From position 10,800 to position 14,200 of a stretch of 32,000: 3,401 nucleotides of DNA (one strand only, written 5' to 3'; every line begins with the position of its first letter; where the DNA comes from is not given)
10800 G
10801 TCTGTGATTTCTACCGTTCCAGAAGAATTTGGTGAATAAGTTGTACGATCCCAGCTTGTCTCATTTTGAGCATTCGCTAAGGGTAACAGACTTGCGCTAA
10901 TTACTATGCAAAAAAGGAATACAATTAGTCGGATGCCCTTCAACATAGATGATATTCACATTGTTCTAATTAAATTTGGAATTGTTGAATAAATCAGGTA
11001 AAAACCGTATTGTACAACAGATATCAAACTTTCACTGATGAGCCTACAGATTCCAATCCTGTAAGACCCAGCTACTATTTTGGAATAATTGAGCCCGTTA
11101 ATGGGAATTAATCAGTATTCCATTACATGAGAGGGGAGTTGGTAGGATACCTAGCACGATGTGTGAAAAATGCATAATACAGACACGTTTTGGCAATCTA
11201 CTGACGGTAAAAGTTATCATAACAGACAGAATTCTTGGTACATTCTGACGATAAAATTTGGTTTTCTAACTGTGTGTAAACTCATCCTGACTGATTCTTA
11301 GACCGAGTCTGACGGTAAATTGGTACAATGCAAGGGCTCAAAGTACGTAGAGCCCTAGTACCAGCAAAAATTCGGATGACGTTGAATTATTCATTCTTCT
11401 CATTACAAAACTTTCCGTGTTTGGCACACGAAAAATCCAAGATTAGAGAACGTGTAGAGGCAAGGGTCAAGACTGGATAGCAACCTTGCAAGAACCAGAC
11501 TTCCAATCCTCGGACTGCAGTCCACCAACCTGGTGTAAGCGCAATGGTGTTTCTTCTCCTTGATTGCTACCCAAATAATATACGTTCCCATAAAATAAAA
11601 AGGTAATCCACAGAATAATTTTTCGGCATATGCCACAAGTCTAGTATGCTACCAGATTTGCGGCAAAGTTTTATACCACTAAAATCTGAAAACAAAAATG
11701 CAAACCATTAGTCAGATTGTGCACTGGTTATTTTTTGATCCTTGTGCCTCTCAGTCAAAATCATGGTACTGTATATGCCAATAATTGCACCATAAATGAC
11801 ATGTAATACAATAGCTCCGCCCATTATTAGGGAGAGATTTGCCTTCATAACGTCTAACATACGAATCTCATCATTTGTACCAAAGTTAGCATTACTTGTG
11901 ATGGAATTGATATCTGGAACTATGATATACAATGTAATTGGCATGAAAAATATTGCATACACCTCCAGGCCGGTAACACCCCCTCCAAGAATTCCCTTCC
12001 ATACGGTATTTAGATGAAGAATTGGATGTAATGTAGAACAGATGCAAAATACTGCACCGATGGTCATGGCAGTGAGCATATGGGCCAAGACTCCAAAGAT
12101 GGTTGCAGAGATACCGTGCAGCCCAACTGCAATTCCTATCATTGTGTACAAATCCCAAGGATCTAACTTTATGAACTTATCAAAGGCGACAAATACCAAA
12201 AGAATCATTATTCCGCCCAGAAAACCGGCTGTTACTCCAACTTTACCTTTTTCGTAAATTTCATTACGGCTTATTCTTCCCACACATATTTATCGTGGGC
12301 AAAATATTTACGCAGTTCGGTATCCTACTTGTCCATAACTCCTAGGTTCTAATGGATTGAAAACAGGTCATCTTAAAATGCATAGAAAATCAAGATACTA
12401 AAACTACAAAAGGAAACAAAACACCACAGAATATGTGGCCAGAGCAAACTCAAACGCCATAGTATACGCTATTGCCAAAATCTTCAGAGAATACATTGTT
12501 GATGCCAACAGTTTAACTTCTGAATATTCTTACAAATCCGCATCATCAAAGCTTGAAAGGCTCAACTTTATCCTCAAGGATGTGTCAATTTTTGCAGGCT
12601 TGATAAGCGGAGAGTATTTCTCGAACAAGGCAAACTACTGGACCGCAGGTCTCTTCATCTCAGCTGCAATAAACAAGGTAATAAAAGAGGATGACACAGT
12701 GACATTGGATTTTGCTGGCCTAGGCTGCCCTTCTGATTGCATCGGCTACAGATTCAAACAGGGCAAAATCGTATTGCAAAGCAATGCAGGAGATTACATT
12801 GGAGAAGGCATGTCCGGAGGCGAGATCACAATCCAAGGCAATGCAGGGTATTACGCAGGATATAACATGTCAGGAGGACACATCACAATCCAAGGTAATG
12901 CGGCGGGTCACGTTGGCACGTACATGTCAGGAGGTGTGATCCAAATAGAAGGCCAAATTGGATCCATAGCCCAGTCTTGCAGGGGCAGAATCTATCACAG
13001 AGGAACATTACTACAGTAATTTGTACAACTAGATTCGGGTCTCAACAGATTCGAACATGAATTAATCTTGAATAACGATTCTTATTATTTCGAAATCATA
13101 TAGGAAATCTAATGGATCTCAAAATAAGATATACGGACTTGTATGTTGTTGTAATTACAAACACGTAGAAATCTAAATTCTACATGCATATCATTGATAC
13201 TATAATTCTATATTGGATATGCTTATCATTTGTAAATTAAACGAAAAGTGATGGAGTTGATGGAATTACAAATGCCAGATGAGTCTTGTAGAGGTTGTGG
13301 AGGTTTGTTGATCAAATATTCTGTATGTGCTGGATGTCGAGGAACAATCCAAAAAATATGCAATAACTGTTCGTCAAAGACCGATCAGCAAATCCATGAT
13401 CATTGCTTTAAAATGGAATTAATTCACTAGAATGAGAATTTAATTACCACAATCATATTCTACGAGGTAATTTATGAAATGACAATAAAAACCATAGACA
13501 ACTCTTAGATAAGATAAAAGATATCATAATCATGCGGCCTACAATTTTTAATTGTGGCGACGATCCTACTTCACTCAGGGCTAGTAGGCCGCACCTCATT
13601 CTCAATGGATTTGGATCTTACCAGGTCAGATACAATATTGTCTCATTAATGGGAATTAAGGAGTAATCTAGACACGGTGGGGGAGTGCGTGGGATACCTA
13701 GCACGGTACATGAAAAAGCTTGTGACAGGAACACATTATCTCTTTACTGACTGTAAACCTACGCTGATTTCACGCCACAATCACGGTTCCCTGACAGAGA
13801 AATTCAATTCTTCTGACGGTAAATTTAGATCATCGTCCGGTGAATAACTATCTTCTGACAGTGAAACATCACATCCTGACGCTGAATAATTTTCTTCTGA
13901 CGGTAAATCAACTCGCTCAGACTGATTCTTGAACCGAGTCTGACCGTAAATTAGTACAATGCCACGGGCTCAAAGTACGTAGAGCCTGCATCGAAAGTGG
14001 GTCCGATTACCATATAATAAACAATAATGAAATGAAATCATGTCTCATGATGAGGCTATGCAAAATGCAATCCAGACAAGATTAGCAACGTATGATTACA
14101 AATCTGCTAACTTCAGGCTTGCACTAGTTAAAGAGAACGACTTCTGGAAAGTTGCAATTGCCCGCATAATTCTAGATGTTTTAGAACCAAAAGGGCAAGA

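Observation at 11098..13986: Two homologous non-coding elements, each containing a strictly 21-22-bp-phased array of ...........-like units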

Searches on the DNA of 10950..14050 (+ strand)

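Call 11: search_rna_families(source=window, start=10950, end=14050, threshold=evalue, max_evalue=10, show_alignments=3)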
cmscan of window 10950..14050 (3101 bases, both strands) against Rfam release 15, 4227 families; matches with E-value up to 10: 2.
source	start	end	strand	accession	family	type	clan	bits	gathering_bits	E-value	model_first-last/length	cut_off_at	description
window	13131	13213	+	RF03450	MIR1513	Gene; miRNA;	-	18.2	95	6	1-91/91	no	MIR1513 microRNA precursor family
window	11920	11977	-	RF02087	Yar_3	Gene; lncRNA;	-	13.7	50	3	1-67/67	no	Yellow-achaete intergenic RNA conserved region 3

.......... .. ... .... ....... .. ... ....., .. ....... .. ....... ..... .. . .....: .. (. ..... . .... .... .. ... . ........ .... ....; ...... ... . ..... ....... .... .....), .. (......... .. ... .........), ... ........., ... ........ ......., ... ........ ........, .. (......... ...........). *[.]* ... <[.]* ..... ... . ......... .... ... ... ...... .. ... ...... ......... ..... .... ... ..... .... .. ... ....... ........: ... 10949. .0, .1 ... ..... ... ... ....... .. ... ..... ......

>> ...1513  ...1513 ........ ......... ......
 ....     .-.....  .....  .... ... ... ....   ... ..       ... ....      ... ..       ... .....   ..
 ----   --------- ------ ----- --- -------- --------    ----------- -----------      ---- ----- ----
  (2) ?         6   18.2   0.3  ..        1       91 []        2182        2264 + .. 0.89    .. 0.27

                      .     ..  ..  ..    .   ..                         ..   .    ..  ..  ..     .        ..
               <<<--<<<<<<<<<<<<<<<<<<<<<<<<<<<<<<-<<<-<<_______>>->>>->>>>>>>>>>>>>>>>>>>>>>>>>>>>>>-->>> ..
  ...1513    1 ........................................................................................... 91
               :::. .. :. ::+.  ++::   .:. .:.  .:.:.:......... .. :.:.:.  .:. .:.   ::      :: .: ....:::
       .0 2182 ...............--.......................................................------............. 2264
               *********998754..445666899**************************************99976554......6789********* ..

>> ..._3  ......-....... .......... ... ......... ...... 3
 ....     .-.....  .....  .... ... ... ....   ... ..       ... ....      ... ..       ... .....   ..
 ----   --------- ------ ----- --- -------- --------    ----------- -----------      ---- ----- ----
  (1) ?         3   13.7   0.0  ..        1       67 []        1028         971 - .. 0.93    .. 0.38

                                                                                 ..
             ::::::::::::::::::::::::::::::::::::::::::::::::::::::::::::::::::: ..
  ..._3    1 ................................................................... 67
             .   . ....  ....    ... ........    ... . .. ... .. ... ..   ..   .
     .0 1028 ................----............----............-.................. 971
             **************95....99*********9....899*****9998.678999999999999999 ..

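Call 92: search_dna_similar(query=window:13600-13995:+, collection=phages, mode=distant, max_evalue=0.01, max_rows=10)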
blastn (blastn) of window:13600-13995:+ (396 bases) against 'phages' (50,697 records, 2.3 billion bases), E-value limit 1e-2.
No match.

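Call 93: search_dna_similar(query=window:13600-13995:+, collection=plasmids, mode=distant, max_evalue=0.01, max_rows=10)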
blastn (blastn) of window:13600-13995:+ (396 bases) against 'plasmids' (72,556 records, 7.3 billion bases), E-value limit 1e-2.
No match.

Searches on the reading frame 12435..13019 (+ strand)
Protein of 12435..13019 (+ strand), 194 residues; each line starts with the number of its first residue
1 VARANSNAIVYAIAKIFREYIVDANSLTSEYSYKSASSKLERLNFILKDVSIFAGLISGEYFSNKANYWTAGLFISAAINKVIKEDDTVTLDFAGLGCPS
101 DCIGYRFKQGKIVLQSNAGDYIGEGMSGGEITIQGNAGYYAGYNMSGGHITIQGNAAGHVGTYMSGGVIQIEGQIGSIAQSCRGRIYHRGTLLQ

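Call 10: search_protein_families(library=pfam, proteins=[window:12435-13019:+], max_evalue=0.01)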
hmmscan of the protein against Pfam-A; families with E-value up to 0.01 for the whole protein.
window:12435-13019:+ (194 aa): 1 family
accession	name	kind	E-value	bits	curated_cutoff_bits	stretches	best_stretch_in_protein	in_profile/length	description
PF01493.24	GXGXG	-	8.3e-08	32.4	32.5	1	85-136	28-78/190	GXGXG motif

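Call 25: find_homologous_proteins(query=window:12435-13016:+)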
Query window:12435-13016:+ (194 aa): 54 proteins with E <= 0.001 among 313 candidates.
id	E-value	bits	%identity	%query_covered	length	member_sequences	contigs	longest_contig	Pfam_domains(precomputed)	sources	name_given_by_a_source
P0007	2.2e-121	421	100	100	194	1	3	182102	PF01493.26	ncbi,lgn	ncbi:MAG: hypothetical protein ACREA3_03165 [Nitrosotalea sp.]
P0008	1.9e-97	343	81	100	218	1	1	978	PF01493.26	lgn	-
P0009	5.7e-97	341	82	99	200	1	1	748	PF01493.26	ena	-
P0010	1.8e-96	340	82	100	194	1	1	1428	PF01493.26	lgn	-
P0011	2.0e-95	336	82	98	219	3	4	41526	PF01493.26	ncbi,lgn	ncbi:MAG: hypothetical protein WA799_01740 [Nitrosotalea sp.]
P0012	7.1e-95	334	80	100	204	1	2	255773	PF01493.26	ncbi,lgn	ncbi:MAG: hypothetical protein ACREBI_05020 [Nitrosotalea sp.]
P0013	3.6e-94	332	81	98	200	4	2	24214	PF01493.26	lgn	-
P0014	9.6e-94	331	80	99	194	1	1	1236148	PF01493.26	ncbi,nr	ncbi:MAG: hypothetical protein KGH89_04170 [Thaumarchaeota archaeon]|nr:hypothetical protein [Nitros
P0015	6.7e-92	325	80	99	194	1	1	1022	PF01493.26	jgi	jgi:hypothetical protein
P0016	1.8e-91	323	78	100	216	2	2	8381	PF01493.26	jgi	jgi:hypothetical protein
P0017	5.6e-91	322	74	100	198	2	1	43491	PF01493.26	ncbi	-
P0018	2.2e-90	320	76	99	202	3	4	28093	PF01493.26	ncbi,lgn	-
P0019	4.0e-90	319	78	100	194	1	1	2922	PF01493.26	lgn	-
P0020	7.6e-90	318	76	100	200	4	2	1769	PF01493.26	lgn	-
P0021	1.1e-89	317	76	99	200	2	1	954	PF01493.26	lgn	-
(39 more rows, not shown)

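Call 26: find_encoding_contigs(protein=P0012, flank=10000, max_places=3)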
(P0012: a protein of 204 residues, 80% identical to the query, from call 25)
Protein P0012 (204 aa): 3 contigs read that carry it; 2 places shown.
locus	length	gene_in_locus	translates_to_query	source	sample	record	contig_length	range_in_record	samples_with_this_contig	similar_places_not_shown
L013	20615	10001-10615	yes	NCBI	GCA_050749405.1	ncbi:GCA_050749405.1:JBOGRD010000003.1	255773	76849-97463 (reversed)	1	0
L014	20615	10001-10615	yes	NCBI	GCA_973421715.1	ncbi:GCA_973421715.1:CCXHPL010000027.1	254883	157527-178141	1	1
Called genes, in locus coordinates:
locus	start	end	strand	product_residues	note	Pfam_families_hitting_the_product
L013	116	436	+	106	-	-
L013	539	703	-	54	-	-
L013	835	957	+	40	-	-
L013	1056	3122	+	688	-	PF01835:MG2 (faint), PF00041:fn3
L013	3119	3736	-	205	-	PF00551:Formyl_trans_N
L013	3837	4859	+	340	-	PF07521:RMMBL (weak)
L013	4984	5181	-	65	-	-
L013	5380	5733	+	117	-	PF00072:Response_reg, PF20274:cREC_REC (weak)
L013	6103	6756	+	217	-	PF00413:Peptidase_M10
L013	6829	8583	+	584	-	PF02743:dCache_1, PF22673:MCP-like_PDC_1 (faint), PF00512:HisKA, PF02518:HATPase_c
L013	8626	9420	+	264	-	PF00512:HisKA, PF02518:HATPase_c, PF13589:HATPase_c_3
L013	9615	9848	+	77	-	-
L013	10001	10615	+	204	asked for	PF01493:GXGXG (faint)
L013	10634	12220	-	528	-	PF01541:GIY-YIG, PF27096:UvrC_M, PF02151:UVR, PF22920:UvrC_RNaseH, PF08459:UvrC_RNaseH_dom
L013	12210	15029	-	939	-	PF00005:ABC_tran (faint), PF02463:SMC_N (faint), PF03193:RsgA_GTPase (faint), PF13173:AAA_14 (faint), PF13191:AAA_16 (faint), PF13304:AAA_21 (faint), PF17760:UvrA_inter, PF17755:UvrA_DNA-bind, +4 more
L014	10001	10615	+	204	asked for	PF01493:GXGXG (faint)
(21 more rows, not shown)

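Call 27: find_encoding_contigs(protein=P0014, flank=10000, max_places=3)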
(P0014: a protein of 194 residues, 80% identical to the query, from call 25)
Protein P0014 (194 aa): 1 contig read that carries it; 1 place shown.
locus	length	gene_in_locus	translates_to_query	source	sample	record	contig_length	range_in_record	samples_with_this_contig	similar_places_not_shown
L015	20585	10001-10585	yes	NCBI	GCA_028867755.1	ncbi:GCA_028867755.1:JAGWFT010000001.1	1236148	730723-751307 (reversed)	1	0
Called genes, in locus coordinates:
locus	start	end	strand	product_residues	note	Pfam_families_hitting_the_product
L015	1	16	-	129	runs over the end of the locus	PF07719:TPR_2 (weak), PF13414:TPR_11, PF13432:TPR_16, PF13371:TPR_9 (weak), PF13431:TPR_17 (weak), PF00515:TPR_1, PF07719:TPR_2, PF13431:TPR_17, +8 more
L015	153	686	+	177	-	-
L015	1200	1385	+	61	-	-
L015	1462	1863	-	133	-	-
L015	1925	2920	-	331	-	PF08461:WHD_RNase_R (weak), PF01590:GAF, PF13185:GAF_2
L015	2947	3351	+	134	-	-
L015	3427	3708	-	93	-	-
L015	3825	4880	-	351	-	PF04055:Radical_SAM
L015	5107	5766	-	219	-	-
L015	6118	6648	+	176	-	PF13473:Cupredoxin_1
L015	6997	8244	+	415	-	PF13473:Cupredoxin_1, PF00127:Copper-bind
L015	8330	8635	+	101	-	PF25213:HVO_A0261_N (weak), PF01022:HTH_5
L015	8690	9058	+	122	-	PF01022:HTH_5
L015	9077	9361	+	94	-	PF26119:DUF8036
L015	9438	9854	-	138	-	PF00582:Usp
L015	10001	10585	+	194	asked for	PF01493:GXGXG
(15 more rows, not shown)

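Call 28: find_encoding_contigs(protein=P0011, flank=10000, max_places=3)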
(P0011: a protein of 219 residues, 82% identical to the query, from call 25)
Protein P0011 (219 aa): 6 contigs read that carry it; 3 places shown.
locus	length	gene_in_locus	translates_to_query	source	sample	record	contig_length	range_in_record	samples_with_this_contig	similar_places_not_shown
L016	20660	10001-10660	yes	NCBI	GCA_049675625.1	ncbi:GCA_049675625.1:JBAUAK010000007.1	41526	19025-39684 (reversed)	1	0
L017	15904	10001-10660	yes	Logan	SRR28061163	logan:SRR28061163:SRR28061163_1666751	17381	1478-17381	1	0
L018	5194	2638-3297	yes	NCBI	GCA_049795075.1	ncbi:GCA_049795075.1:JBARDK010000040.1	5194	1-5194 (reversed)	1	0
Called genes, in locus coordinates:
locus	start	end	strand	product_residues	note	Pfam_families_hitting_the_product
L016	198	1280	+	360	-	-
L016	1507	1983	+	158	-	PF01467:CTP_transf_like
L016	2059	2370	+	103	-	-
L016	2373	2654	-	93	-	-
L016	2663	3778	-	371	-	PF00579:tRNA-synt_1b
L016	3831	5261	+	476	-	PF01409:tRNA-synt_2d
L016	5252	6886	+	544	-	PF03483:B3_4, PF03484:B5, PF17759:tRNA_synthFbeta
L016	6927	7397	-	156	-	PF00903:Glyoxalase, PF22656:At5g48480-like_N (weak)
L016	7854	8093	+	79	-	PF01037:AsnC_trans_reg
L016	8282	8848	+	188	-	-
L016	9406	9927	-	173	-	-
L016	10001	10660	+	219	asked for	PF01493:GXGXG (faint)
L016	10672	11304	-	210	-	-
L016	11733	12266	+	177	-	PF20033:DUF6438 (weak)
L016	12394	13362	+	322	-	PF05690:ThiG (faint), PF01680:SOR_SNZ, PF00977:His_biosynth (faint)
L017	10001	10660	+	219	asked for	PF01493:GXGXG (faint)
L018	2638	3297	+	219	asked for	PF01493:GXGXG (faint)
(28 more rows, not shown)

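Call 39: search_protein_families(library=ncbifam, proteins=[window:12435-13019:+], max_evalue=1)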
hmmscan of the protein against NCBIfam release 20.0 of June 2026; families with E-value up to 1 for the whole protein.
window:12435-13019:+ (194 aa): 3 families
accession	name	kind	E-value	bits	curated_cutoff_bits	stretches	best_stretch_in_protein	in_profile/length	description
TIGR03122.1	one_C_dehyd_C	equivalog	1.7e-19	70.1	130.65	1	88-178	59-156/260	formylmethanofuran dehydrogenase subunit C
NF042910.1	FMH_DH_FwdC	exception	7e-16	58.1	340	1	103-177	94-175/271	tungsten-dependent formylmethanofuran dehydrogenase subunit FwdC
NF008730.0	PRK11750.1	equivalog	2.1e-05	22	1047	2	85-138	1266-1318/1490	glutamate synthase large subunit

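Call 40: search_protein_families(library=padloc, proteins=[window:12435-13019:+], max_evalue=1)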
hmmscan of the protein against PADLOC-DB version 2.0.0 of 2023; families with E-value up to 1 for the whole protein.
window:12435-13019:+ (194 aa): 0 families
